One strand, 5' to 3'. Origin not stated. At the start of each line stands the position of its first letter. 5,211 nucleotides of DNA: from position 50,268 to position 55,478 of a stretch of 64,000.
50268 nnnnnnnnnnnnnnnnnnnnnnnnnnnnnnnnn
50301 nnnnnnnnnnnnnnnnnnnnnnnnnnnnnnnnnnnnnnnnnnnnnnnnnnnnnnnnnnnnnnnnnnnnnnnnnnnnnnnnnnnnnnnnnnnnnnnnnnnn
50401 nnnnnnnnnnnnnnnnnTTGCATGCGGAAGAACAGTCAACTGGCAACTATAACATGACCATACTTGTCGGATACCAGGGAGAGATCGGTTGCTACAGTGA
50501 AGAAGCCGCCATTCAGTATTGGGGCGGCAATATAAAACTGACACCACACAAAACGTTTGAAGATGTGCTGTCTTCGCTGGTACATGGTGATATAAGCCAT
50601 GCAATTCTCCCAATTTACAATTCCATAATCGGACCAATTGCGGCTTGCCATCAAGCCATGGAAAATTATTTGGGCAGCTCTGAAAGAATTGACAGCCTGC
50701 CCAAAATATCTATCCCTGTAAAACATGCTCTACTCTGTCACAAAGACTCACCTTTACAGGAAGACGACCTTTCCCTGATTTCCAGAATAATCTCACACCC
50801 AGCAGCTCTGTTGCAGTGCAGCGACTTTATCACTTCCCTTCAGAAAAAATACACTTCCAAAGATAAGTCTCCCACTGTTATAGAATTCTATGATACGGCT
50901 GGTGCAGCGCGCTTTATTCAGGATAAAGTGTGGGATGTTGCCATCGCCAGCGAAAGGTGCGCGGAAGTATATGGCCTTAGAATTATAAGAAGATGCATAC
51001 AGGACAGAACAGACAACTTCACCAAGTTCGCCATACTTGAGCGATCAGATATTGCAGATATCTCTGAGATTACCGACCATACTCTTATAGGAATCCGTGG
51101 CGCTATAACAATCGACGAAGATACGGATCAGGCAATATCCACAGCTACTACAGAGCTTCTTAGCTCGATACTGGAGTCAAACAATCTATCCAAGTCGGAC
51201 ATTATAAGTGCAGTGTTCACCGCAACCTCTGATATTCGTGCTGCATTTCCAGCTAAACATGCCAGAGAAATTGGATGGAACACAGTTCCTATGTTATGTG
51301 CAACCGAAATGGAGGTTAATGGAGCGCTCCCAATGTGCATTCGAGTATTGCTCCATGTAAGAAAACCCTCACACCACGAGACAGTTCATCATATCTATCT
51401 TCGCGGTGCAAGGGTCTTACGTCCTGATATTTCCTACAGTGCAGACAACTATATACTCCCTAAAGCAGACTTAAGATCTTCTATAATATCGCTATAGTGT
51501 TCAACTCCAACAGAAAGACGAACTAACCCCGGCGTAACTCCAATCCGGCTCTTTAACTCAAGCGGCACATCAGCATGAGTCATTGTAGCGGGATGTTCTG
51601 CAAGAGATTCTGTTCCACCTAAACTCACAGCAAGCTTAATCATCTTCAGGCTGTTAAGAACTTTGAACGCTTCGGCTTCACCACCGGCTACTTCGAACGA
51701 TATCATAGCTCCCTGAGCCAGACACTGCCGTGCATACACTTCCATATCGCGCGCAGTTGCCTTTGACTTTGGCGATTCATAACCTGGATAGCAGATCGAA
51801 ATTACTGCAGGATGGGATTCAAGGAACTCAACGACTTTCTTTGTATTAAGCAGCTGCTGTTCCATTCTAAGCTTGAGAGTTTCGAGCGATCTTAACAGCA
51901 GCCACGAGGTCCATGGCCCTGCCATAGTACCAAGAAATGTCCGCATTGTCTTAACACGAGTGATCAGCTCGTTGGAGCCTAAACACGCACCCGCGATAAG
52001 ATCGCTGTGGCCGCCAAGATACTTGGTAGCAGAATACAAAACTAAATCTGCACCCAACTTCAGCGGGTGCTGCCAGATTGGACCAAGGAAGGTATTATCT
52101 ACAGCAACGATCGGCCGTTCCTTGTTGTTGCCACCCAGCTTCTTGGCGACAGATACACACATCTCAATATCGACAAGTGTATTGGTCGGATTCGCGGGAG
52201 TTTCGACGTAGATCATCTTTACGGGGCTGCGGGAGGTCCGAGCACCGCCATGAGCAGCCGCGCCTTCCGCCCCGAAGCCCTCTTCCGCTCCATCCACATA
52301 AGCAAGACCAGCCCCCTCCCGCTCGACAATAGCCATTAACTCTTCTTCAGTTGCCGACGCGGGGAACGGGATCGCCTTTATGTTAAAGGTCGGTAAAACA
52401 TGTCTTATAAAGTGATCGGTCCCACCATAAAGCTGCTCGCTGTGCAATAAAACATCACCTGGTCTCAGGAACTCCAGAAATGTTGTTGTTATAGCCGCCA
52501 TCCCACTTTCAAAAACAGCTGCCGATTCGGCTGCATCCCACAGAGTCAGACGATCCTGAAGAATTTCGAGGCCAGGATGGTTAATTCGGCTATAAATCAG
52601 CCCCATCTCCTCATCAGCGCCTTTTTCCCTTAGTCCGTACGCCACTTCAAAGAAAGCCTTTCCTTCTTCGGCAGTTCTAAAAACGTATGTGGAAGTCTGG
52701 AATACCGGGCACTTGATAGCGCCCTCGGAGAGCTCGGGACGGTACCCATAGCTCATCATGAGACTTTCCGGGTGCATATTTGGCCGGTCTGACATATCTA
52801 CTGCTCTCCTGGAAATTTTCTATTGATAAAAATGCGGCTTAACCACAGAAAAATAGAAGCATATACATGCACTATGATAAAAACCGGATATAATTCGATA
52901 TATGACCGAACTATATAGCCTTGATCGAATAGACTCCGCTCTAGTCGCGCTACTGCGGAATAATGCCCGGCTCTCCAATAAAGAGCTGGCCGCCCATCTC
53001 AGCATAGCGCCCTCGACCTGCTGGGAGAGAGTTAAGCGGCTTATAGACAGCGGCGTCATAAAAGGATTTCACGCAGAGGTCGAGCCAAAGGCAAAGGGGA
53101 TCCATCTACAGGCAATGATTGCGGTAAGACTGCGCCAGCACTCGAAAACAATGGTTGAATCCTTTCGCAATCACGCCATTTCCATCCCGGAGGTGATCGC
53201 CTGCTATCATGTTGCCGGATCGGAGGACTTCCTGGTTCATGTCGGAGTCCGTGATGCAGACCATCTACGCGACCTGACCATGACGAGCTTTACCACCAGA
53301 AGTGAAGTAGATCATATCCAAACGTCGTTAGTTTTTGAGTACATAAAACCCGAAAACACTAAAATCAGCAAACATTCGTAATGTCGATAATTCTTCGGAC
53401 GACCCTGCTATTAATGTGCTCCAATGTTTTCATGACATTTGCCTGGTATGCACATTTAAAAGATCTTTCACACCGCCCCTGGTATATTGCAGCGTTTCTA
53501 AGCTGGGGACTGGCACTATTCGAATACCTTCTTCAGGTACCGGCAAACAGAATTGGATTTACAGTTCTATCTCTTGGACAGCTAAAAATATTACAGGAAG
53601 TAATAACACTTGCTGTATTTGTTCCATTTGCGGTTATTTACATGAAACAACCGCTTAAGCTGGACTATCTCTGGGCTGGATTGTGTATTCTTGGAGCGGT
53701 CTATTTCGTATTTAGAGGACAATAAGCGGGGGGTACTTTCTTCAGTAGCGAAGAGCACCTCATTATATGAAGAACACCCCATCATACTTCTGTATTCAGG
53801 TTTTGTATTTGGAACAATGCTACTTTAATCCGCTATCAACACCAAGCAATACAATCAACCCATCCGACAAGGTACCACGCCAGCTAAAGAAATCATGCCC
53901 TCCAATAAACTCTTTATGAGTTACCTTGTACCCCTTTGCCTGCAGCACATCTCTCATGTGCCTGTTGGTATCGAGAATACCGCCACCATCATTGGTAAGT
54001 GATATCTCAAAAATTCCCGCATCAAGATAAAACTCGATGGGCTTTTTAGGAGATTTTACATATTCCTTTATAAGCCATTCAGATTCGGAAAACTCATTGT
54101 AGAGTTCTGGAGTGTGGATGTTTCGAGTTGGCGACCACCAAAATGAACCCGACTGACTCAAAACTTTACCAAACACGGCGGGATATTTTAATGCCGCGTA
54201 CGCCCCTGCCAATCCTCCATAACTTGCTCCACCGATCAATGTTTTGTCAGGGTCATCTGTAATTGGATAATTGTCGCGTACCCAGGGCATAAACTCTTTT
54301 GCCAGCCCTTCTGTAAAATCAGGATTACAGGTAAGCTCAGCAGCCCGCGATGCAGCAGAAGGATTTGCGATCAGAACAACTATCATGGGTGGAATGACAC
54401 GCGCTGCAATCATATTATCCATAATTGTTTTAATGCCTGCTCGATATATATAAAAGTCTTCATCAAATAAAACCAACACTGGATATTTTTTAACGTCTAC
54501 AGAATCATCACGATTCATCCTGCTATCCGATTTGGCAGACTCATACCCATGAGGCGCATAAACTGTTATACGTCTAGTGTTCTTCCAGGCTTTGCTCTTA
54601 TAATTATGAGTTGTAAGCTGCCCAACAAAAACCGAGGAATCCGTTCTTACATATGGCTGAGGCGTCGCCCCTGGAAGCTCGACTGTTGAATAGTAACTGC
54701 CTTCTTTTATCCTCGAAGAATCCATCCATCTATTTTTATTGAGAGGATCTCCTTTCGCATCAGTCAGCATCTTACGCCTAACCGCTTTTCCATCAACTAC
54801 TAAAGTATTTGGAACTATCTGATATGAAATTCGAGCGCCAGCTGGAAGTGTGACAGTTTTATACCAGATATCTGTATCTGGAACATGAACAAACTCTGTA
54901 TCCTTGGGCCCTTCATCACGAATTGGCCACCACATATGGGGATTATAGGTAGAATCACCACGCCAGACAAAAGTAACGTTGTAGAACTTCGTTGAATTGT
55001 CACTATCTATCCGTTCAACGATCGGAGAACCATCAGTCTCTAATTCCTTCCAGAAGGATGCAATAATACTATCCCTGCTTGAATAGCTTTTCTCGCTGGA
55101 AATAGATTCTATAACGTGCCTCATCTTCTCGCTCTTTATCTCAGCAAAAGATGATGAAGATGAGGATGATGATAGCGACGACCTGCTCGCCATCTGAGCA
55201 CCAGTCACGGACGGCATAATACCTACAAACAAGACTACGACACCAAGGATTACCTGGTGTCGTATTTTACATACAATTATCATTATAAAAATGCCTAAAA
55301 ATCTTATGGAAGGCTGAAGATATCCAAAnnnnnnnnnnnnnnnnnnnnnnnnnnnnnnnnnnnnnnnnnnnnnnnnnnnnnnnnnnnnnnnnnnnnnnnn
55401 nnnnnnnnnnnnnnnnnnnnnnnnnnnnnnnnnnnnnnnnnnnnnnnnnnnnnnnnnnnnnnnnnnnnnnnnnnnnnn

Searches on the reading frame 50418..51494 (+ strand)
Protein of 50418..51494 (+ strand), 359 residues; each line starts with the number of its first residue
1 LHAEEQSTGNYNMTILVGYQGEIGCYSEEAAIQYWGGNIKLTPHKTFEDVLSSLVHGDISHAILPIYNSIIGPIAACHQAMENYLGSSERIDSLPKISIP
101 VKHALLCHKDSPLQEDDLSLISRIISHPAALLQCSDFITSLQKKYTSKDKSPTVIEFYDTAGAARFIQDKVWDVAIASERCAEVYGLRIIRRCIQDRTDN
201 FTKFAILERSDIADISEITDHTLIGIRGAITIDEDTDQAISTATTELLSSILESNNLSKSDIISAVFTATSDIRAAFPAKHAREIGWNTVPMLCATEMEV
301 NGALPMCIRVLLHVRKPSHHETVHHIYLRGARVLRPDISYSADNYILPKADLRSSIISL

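Call 5: search_protein_families(library=pfam, proteins=[window:50418-51494:+], max_evalue=0.01)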
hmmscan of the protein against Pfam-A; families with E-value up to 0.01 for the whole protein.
window:50418-51494:+ (359 aa): 2 families
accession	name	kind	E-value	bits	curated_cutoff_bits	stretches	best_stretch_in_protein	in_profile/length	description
PF07736.16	CM_1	-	2.9e-45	153.9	27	1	224-338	2-116/116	Chorismate mutase type I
PF00800.23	PDT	-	4.4e-37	128.1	25.2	1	17-210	1-179/181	Prephenate dehydratase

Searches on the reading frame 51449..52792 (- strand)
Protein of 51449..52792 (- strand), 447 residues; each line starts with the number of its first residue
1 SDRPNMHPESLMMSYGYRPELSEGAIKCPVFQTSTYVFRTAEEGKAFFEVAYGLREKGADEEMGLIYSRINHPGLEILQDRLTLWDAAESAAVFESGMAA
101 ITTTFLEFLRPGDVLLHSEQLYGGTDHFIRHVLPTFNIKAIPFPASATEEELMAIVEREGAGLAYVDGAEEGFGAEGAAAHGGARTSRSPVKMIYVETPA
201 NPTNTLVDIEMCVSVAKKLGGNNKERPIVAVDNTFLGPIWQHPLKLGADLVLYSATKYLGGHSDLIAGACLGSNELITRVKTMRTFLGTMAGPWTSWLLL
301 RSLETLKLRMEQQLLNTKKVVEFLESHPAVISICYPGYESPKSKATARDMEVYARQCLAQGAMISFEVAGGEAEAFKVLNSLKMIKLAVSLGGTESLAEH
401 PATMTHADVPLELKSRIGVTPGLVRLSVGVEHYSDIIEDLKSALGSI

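Call 29: search_protein_families(library=pfam, proteins=[window:51449-52792:-], max_evalue=0.001)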
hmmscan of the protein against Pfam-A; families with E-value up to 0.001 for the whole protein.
window:51449-52792:- (447 aa): 1 family
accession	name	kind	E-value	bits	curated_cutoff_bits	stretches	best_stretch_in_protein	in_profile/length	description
PF01053.26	Cys_Met_Meta_PP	-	4.2e-105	351.9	27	2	187-444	134-380/381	Cys/Met metabolism PLP-dependent enzyme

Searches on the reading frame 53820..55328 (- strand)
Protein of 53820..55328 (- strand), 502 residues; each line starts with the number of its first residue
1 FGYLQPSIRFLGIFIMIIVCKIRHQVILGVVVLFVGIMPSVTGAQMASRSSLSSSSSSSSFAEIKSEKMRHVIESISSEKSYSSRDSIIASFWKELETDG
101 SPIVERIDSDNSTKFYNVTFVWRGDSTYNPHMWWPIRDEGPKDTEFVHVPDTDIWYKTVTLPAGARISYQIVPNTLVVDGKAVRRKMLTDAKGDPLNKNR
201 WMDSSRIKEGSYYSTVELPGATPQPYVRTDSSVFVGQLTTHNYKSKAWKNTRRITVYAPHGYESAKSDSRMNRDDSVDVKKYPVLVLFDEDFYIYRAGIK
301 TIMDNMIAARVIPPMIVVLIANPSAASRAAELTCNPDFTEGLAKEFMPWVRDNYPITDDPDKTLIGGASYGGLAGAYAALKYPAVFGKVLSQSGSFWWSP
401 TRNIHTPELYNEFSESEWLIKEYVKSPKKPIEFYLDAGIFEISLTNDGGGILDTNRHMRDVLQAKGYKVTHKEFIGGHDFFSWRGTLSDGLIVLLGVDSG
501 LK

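Call 29: search_protein_families(library=pfam, proteins=[window:53820-55328:-], max_evalue=0.001)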
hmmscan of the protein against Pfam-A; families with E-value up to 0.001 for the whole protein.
window:53820-55328:- (502 aa): 3 families
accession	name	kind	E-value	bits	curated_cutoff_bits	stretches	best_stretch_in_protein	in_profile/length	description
PF00756.26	Esterase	-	3.5e-21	76.6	22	1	278-492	20-249/251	Putative esterase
PF11806.14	Enterochelin_N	-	1.2e-15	58.6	27.1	1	118-225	2-118/120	Enterochelin esterase, N-terminal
PF00326.27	Peptidase_S9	-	0.00029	20.8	22.6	1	359-421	62-122/213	Prolyl oligopeptidase family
